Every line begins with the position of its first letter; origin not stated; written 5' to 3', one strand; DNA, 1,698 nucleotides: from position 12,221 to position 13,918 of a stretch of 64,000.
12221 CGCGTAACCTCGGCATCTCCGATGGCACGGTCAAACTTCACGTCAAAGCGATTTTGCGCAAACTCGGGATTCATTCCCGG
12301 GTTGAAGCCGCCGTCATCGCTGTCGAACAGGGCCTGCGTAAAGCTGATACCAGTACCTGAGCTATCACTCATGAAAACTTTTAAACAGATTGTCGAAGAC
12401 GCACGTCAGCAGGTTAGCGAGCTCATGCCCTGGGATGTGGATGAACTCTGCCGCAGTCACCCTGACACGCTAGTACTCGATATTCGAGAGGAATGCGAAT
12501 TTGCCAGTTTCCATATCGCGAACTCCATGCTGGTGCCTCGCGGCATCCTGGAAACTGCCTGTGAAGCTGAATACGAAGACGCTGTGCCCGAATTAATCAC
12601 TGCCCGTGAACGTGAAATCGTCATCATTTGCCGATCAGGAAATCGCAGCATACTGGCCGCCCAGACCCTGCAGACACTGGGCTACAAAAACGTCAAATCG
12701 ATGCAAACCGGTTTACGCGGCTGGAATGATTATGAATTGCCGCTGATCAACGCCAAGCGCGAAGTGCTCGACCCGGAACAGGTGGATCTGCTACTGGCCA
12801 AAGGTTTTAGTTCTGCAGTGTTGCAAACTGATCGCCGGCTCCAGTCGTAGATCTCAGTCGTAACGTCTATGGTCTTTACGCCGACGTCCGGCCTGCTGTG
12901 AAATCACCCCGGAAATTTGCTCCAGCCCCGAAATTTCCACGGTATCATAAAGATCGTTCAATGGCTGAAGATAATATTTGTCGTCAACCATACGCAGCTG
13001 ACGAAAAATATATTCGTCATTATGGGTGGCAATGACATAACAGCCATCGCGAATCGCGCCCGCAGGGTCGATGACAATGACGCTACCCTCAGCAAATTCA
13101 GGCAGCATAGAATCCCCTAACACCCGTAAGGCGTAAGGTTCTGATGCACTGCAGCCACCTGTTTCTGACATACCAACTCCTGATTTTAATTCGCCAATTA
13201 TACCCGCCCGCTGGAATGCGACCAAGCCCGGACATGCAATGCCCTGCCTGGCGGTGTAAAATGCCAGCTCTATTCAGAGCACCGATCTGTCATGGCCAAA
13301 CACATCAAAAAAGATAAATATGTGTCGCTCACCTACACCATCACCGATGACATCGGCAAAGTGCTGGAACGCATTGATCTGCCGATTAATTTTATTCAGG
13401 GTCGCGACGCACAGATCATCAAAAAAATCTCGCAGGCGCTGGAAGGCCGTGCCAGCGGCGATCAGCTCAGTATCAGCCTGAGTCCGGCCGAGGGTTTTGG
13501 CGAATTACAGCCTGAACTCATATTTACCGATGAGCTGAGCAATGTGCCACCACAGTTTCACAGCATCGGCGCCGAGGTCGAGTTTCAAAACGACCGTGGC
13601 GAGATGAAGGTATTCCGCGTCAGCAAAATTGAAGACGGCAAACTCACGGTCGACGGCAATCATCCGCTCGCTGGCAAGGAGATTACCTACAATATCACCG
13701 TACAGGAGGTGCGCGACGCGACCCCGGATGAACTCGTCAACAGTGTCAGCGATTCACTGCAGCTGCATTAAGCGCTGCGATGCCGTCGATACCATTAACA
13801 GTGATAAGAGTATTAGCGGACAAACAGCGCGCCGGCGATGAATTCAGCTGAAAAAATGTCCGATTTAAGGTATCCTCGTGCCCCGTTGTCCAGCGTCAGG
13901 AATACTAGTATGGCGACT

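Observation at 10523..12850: dsr operon ends with a soluble NarX-type histidine kinase, a NarL-type regulator and a rhodanese instead of dsrS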

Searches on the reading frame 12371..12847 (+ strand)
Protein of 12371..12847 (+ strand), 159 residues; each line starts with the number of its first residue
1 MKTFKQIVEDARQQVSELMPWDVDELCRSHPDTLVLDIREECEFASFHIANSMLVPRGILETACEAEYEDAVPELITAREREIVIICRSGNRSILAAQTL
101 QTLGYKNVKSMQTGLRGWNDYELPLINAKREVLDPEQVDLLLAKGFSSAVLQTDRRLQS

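Call 5: search_protein_families(library=pfam, proteins=[window:12371-12847:+], max_evalue=0.01)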
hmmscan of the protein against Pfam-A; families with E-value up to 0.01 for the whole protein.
window:12371-12847:+ (159 aa): 1 family
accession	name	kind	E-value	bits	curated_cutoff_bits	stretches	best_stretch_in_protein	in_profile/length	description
PF00581.25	Rhodanese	-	3.5e-14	53.5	22.2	1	31-119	12-100/102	Rhodanese-like domain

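Call 6: search_protein_families(library=ncbifam, proteins=[window:12371-12847:+], max_evalue=0.01)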
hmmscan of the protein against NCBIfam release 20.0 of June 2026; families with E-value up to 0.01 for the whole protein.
window:12371-12847:+ (159 aa): 9 families
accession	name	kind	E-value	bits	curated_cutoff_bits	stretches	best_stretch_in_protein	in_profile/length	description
NF006444.0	PRK08762.1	equivalog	3.2e-20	72.1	449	1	4-128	3-117/387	molybdopterin-synthase adenylyltransferase MoeB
NF045521.1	rhoda_near_glyco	subfamily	1.4e-10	41.1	145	1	21-130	20-120/144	rhodanese homology domain-containing protein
NF005902.0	PRK07878.1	equivalog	2.1e-08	33.5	647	1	16-119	287-382/392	adenylyltransferase/sulfurtransferase MoeZ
NF045694.1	seleno_TsoB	exception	4.5e-08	31.6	805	1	3-133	30-164/572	rhodanese/DsbD fusion-like selenoprotein TsoB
NF005646.0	PRK07411.1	equivalog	6e-07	28.9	633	1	10-120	276-381/390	molybdopterin-synthase adenylyltransferase MoeB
NF001195.0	PRK00162.1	equivalog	1.5e-06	28.5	102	1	31-124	19-102/108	thiosulfate sulfurtransferase GlpE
NF001133.1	PRK00142.1-1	equivalog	7e-05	22.5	170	1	9-115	99-200/229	oxygen-dependent tRNA uridine(34) hydroxylase TrhO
NF041203.1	rhodanese_LYCAU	equivalog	8e-05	22.3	115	1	30-125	34-123/126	rhodanese-related (seleno)protein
TIGR03865.1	PQQ_CXXCW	subfamily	0.00086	19.2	128.05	1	58-128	93-165/167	PQQ-dependent catabolism-associated CXXCW motif protein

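Call 75: search_solved_structures(query=window:12371-12847:+, max_evalue=0.001, show_alignments=1)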
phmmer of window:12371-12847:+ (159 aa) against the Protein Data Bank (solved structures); distinct sequences matched with E-value up to 0.001: 10.
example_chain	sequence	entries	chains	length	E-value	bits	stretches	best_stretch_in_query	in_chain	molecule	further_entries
6mxv_A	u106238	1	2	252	1.9e-30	109.1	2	4-127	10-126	Rhodanese-like family protein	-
1yt8_A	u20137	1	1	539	1.9e-12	50.7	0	2-119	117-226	thiosulfate sulfurtransferase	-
2hhg_A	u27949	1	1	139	4.2e-08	36.6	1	4-124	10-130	Hypothetical protein RPA3614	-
1qxn_A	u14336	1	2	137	4.7e-08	36.4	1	3-127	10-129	sulfide dehydrogenase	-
2fsx_A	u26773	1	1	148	2.1e-05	27.9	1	25-120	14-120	COG0607: Rhodanese-related sulfurtransferase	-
3gk5_A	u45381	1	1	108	2.3e-05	27.7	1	34-126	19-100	Uncharacterized rhodanese-related protein TVG0868615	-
6pfz_D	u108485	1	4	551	4.7e-05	26.7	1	30-118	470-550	NADH oxidase (NoxA-3)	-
3d1p_A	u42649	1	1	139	0.00014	25.1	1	15-118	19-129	Putative thiosulfate sulfurtransferase YOR285W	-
3tp9_A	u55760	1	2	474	0.00034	23.9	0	35-124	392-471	BETA-LACTAMASE and RHODANESE DOMAIN PROTEIN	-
2k0z_A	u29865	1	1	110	0.0006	23.1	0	31-106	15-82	Uncharacterized protein hp1203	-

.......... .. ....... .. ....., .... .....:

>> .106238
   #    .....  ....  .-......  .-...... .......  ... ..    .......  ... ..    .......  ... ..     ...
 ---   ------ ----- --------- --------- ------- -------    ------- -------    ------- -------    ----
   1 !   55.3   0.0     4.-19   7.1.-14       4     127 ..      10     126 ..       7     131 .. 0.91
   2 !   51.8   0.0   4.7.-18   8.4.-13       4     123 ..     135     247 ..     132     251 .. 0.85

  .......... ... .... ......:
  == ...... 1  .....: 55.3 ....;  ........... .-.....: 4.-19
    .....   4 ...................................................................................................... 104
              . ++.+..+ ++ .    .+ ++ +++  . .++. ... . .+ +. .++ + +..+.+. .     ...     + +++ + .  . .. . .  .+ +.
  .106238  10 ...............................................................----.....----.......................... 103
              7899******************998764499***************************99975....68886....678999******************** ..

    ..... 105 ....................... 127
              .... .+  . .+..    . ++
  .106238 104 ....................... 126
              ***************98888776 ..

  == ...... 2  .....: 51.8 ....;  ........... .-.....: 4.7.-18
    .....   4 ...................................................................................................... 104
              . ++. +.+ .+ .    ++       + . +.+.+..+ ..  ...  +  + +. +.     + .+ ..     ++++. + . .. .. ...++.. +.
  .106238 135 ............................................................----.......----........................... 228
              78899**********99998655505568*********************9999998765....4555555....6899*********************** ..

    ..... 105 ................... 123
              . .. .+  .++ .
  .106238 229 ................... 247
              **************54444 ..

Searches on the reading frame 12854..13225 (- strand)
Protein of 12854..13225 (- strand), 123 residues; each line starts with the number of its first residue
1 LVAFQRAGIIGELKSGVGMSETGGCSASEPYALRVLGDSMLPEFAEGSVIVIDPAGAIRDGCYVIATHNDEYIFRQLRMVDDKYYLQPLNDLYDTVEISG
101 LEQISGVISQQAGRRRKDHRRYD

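Call 5: search_protein_families(library=pfam, proteins=[window:12854-13225:-], max_evalue=0.01)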
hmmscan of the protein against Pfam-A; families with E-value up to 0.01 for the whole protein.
window:12854-13225:- (123 aa): 1 family
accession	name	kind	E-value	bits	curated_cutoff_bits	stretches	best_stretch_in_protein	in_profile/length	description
PF00717.28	Peptidase_S24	-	6.2e-18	65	23.3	1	27-102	32-107/116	Peptidase S24-like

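Call 6: search_protein_families(library=ncbifam, proteins=[window:12854-13225:-], max_evalue=0.01)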
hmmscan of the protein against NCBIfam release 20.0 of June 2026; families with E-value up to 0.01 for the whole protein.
window:12854-13225:- (123 aa): 4 families
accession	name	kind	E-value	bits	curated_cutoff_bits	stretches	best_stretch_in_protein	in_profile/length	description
NF007621.2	PRK10276.1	subfamily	7.1e-08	32.5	110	1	30-108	29-110/115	translesion error-prone DNA polymerase V autoproteolytic subunit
TIGR00498.1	lexA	equivalog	3.5e-05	23.5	110.95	1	28-100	113-186/203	transcriptional repressor LexA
TIGR02228.1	sigpep_I_arch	equivalog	0.0073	16.2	51.85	1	27-60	29-63/158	signal peptidase I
TIGR02754.1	sod_Ni_protease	equivalog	0.0094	16.4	63.25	0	34-82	2-57/90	nickel-type superoxide dismutase maturation protease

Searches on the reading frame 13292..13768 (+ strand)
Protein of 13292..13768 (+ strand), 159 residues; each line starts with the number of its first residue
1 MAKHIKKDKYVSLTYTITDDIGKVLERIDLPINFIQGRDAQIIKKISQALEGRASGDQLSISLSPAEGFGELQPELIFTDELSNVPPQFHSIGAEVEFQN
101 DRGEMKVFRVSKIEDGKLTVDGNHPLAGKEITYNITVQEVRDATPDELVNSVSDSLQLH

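Call 5: search_protein_families(library=pfam, proteins=[window:13292-13768:+], max_evalue=0.01)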
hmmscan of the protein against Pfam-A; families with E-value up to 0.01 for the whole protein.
window:13292-13768:+ (159 aa): 1 family
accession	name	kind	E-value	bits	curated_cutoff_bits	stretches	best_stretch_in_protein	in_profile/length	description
PF00254.34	FKBP_C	-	0.0082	16.9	21.1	0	4-73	4-75/94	FKBP-type peptidyl-prolyl cis-trans isomerase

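Call 6: search_protein_families(library=ncbifam, proteins=[window:13292-13768:+], max_evalue=0.01)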
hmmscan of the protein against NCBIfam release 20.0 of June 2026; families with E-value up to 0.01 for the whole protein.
window:13292-13768:+ (159 aa): 2 families
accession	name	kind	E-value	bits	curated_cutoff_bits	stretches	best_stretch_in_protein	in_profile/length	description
NF008008.0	PRK10737.1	equivalog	5.4e-15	55.8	174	1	5-150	3-149/196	peptidylprolyl isomerase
NF011676.0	PRK15095.1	equivalog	3.6e-12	46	125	1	4-144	4-147/156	FKBP-type peptidyl-prolyl cis-trans isomerase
